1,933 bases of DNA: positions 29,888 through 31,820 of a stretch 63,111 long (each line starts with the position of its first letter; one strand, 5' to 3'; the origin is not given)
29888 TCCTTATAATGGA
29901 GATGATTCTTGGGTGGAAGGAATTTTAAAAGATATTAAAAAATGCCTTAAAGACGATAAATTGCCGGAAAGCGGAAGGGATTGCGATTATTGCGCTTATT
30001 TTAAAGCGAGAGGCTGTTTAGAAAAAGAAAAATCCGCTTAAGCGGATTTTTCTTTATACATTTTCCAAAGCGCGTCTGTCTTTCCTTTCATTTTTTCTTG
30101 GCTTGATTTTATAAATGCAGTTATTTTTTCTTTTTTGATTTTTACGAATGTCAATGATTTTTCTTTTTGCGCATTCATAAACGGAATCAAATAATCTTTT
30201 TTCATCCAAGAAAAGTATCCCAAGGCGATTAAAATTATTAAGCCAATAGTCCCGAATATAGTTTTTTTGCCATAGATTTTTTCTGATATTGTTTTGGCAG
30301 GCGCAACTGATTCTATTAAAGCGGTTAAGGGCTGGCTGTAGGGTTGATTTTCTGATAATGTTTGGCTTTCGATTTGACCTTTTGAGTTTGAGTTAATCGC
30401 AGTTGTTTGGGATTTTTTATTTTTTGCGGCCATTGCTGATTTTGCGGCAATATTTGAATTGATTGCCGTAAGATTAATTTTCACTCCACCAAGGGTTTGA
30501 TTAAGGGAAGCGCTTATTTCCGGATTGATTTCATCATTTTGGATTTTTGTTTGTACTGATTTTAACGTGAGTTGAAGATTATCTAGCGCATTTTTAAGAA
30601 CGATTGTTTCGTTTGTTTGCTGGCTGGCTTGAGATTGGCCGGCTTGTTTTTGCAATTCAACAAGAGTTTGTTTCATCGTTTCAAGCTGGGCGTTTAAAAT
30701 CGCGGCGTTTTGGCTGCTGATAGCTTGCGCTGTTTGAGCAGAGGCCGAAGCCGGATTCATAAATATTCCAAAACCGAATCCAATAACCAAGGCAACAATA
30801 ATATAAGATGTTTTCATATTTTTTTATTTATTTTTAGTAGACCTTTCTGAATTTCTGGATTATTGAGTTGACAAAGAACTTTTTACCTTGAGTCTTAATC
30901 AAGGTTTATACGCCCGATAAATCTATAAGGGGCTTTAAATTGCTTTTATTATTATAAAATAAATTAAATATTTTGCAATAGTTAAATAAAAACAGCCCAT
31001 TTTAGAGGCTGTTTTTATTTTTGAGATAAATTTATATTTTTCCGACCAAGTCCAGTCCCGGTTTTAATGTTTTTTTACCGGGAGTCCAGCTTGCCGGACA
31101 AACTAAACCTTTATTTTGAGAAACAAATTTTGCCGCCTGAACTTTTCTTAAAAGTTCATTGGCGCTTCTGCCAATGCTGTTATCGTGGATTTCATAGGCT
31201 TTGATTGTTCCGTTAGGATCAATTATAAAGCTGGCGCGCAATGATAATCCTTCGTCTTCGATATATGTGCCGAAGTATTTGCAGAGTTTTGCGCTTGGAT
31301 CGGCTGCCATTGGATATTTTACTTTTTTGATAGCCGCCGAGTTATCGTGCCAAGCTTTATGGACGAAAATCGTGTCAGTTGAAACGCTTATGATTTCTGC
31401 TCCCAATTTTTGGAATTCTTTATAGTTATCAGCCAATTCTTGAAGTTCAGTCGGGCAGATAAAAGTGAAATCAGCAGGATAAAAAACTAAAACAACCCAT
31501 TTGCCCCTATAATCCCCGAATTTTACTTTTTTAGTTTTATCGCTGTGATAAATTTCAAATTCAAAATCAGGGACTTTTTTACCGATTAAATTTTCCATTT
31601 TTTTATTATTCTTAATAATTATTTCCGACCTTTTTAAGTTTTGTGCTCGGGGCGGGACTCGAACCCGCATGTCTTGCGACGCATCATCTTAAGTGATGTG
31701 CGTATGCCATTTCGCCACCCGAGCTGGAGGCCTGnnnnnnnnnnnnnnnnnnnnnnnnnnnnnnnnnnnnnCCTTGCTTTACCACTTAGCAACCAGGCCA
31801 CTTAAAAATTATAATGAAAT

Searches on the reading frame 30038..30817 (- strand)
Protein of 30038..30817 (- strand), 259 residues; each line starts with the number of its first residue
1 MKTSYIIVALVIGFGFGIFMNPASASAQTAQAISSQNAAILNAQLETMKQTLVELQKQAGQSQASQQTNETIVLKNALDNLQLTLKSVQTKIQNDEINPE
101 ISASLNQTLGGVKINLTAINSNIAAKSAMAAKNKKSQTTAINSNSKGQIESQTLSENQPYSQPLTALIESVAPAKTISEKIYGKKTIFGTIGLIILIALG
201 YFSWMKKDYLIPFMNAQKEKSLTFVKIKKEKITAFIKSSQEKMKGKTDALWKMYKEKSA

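Call 29: search_protein_families(library=pfam, proteins=[window:30038-30817:-], max_evalue=0.0001)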
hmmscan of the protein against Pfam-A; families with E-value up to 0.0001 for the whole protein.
window:30038-30817:- (259 aa): 0 families

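Call 90: search_protein_families(library=pfam, proteins=[window:30038-30817:-], max_evalue=0.001)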
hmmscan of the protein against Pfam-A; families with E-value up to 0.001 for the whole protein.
window:30038-30817:- (259 aa): 1 family
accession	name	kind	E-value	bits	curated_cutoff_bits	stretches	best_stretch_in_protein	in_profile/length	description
PF04612.17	T2SSM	-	0.00077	20.1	27.8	1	8-93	24-106/160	Type II secretion system (T2SS), protein M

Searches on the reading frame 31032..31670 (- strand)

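Call 29: search_protein_families(library=pfam, proteins=[window:31032-31670:-], max_evalue=0.0001)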
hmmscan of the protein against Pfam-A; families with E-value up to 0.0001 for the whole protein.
window:31032-31670:- (212 aa): 2 families
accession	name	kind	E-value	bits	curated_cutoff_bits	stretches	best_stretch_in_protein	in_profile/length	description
PF00578.27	AhpC-TSA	-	1e-39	135.7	26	1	29-158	1-123/124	AhpC/TSA family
PF08534.16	Redoxin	-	4.1e-19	69.3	26.6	1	30-166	3-138/148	Redoxin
